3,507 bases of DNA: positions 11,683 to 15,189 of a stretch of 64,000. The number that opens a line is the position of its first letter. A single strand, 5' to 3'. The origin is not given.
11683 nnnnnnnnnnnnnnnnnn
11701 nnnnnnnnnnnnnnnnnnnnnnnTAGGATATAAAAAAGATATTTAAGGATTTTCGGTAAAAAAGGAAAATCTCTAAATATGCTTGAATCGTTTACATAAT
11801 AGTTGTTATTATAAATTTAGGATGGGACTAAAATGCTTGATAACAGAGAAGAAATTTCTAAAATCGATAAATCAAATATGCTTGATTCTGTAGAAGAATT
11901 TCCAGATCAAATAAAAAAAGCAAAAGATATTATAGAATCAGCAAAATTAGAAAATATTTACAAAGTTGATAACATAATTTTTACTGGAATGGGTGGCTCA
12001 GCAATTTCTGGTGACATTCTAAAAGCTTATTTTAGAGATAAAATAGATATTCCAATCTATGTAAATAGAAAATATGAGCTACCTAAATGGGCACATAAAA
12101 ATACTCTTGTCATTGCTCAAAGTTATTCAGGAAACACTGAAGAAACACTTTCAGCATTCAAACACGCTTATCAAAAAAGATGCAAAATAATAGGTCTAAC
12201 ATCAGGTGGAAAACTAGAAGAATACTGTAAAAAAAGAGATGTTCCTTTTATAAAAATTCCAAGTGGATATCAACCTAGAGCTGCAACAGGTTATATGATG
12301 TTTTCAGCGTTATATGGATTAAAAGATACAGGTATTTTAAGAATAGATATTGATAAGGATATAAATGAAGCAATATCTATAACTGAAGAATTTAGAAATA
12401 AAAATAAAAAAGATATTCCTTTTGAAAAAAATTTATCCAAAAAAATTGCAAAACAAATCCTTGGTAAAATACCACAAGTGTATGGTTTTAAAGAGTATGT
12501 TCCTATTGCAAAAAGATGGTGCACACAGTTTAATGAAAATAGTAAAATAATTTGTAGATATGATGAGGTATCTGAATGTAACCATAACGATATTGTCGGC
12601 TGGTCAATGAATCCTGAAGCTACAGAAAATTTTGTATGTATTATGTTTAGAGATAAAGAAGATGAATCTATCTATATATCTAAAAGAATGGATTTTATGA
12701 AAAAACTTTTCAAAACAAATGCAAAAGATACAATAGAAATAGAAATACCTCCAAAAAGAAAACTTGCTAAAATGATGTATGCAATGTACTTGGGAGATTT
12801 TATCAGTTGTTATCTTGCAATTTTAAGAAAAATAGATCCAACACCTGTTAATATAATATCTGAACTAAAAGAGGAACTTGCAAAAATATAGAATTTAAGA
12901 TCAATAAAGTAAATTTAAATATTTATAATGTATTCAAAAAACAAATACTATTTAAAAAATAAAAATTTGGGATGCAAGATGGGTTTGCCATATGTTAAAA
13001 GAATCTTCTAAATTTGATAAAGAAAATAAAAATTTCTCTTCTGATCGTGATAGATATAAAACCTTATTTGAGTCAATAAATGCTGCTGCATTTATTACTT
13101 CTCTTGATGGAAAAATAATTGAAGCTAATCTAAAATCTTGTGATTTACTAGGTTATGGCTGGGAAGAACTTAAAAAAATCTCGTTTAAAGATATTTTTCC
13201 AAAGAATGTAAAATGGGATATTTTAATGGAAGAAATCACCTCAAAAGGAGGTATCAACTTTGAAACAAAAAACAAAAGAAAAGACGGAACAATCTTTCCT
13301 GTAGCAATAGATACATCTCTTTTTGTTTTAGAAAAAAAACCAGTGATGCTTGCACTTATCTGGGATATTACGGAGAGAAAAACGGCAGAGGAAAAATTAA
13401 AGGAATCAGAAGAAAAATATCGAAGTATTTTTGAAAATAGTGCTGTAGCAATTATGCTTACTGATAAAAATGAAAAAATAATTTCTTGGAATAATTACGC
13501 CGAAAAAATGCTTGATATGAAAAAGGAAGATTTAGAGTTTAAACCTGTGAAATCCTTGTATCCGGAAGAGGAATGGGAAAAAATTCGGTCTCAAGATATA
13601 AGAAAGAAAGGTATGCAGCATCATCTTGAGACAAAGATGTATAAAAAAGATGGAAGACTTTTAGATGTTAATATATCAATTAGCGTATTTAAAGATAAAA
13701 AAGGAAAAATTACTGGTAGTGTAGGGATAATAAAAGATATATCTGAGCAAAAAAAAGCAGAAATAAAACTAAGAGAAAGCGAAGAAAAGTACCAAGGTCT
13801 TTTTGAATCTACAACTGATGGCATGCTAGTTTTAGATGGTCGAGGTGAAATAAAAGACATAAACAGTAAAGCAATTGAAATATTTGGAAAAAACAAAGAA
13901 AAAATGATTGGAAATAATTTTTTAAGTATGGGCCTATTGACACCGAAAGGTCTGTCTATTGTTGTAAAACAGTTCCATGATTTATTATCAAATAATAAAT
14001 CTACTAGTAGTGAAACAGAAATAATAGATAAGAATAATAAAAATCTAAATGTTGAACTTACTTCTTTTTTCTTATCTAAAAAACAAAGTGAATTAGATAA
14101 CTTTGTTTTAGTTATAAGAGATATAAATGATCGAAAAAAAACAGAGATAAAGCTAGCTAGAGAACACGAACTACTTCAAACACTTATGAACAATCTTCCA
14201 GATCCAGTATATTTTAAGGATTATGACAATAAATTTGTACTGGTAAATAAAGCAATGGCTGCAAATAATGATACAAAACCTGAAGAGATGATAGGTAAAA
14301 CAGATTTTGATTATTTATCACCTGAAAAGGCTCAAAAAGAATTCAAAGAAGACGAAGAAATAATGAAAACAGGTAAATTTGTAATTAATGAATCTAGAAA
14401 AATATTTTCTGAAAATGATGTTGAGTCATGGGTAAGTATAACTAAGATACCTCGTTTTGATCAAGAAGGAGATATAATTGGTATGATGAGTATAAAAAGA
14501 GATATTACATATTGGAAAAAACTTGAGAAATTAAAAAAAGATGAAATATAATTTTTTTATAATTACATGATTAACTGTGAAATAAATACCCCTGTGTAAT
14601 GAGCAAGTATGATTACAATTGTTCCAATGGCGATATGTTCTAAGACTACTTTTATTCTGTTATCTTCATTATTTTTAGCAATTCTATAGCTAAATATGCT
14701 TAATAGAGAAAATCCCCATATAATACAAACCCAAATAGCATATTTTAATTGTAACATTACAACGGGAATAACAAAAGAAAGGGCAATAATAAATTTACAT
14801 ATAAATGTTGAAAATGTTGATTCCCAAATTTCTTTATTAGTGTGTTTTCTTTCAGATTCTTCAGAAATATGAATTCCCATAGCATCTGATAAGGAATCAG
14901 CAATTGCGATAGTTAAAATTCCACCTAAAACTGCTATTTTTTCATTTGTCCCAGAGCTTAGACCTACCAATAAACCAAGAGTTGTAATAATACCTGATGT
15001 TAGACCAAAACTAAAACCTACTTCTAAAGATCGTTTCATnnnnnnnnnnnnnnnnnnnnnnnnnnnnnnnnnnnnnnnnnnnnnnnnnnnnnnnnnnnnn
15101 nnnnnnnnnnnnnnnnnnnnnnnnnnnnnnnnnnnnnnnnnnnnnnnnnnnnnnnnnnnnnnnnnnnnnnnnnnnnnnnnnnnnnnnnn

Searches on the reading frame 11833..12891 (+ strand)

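Call 38: search_protein_families(library=pfam, proteins=[window:11833-12891:+], max_evalue=0.001)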
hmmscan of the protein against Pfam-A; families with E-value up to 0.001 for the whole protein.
window:11833-12891:+ (352 aa): 2 families
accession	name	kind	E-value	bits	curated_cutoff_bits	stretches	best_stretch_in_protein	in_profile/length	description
PF10432.14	bact-PGI_C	-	4.4e-49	166.7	24.5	1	198-349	1-151/151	Bacterial phospho-glucose isomerase C-terminal SIS domain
PF01380.27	SIS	-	1.5e-07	31.7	25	1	42-124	2-88/131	SIS domain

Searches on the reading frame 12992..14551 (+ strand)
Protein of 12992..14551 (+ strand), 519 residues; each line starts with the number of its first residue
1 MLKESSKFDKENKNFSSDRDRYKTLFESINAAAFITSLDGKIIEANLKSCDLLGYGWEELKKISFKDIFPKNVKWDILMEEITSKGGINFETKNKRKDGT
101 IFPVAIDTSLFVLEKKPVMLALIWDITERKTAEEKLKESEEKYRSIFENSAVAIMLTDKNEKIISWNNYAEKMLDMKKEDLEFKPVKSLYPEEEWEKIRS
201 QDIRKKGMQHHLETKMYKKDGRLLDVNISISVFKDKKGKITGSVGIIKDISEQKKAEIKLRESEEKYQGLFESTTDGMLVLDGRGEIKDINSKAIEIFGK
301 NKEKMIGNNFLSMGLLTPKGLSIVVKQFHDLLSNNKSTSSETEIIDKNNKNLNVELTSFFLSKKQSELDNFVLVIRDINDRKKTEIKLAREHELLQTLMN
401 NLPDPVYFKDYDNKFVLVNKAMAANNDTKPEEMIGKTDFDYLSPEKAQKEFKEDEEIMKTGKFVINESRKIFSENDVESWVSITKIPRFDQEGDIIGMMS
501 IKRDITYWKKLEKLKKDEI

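Call 38: search_protein_families(library=pfam, proteins=[window:12992-14551:+], max_evalue=0.001)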
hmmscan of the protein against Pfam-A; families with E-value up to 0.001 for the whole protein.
window:12992-14551:+ (519 aa): 7 families
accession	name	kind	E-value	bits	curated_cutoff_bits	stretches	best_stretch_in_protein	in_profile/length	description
PF13426.13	PAS_9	-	4.5e-45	152.6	27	4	152-252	2-103/103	PAS domain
PF00989.32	PAS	-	5.4e-42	142.8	22.6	4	141-250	1-113/113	PAS fold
PF08448.16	PAS_4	-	6.8e-32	110.4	23.1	1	400-506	2-106/110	PAS fold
PF13188.13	PAS_8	-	1.6e-31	107.5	21.8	3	141-192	1-53/65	PAS domain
PF08447.18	PAS_3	-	2.5e-16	60.2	25.6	1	163-247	1-89/89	PAS fold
PF24820.1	Diguanyl_cycl_sensor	-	5.7e-14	52.4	28.1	1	272-377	3-109/109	Diguanylate cyclase-like sensor domain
PF13596.12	PAS_10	-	1.3e-06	29.5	22.1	1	146-250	4-105/106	PAS domain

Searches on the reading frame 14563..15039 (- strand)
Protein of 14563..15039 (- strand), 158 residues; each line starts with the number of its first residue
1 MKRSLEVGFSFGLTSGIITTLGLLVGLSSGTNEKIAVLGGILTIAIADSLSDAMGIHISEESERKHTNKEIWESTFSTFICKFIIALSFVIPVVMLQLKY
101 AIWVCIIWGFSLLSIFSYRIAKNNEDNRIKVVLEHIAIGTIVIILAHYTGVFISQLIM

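Call 38: search_protein_families(library=pfam, proteins=[window:14563-15039:-], max_evalue=0.001)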
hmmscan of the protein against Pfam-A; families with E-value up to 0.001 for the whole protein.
window:14563-15039:- (158 aa): 1 family
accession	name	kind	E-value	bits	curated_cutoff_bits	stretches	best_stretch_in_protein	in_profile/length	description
PF01988.24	VIT1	-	1.6e-10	41.6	28.1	1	11-70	6-66/214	VIT family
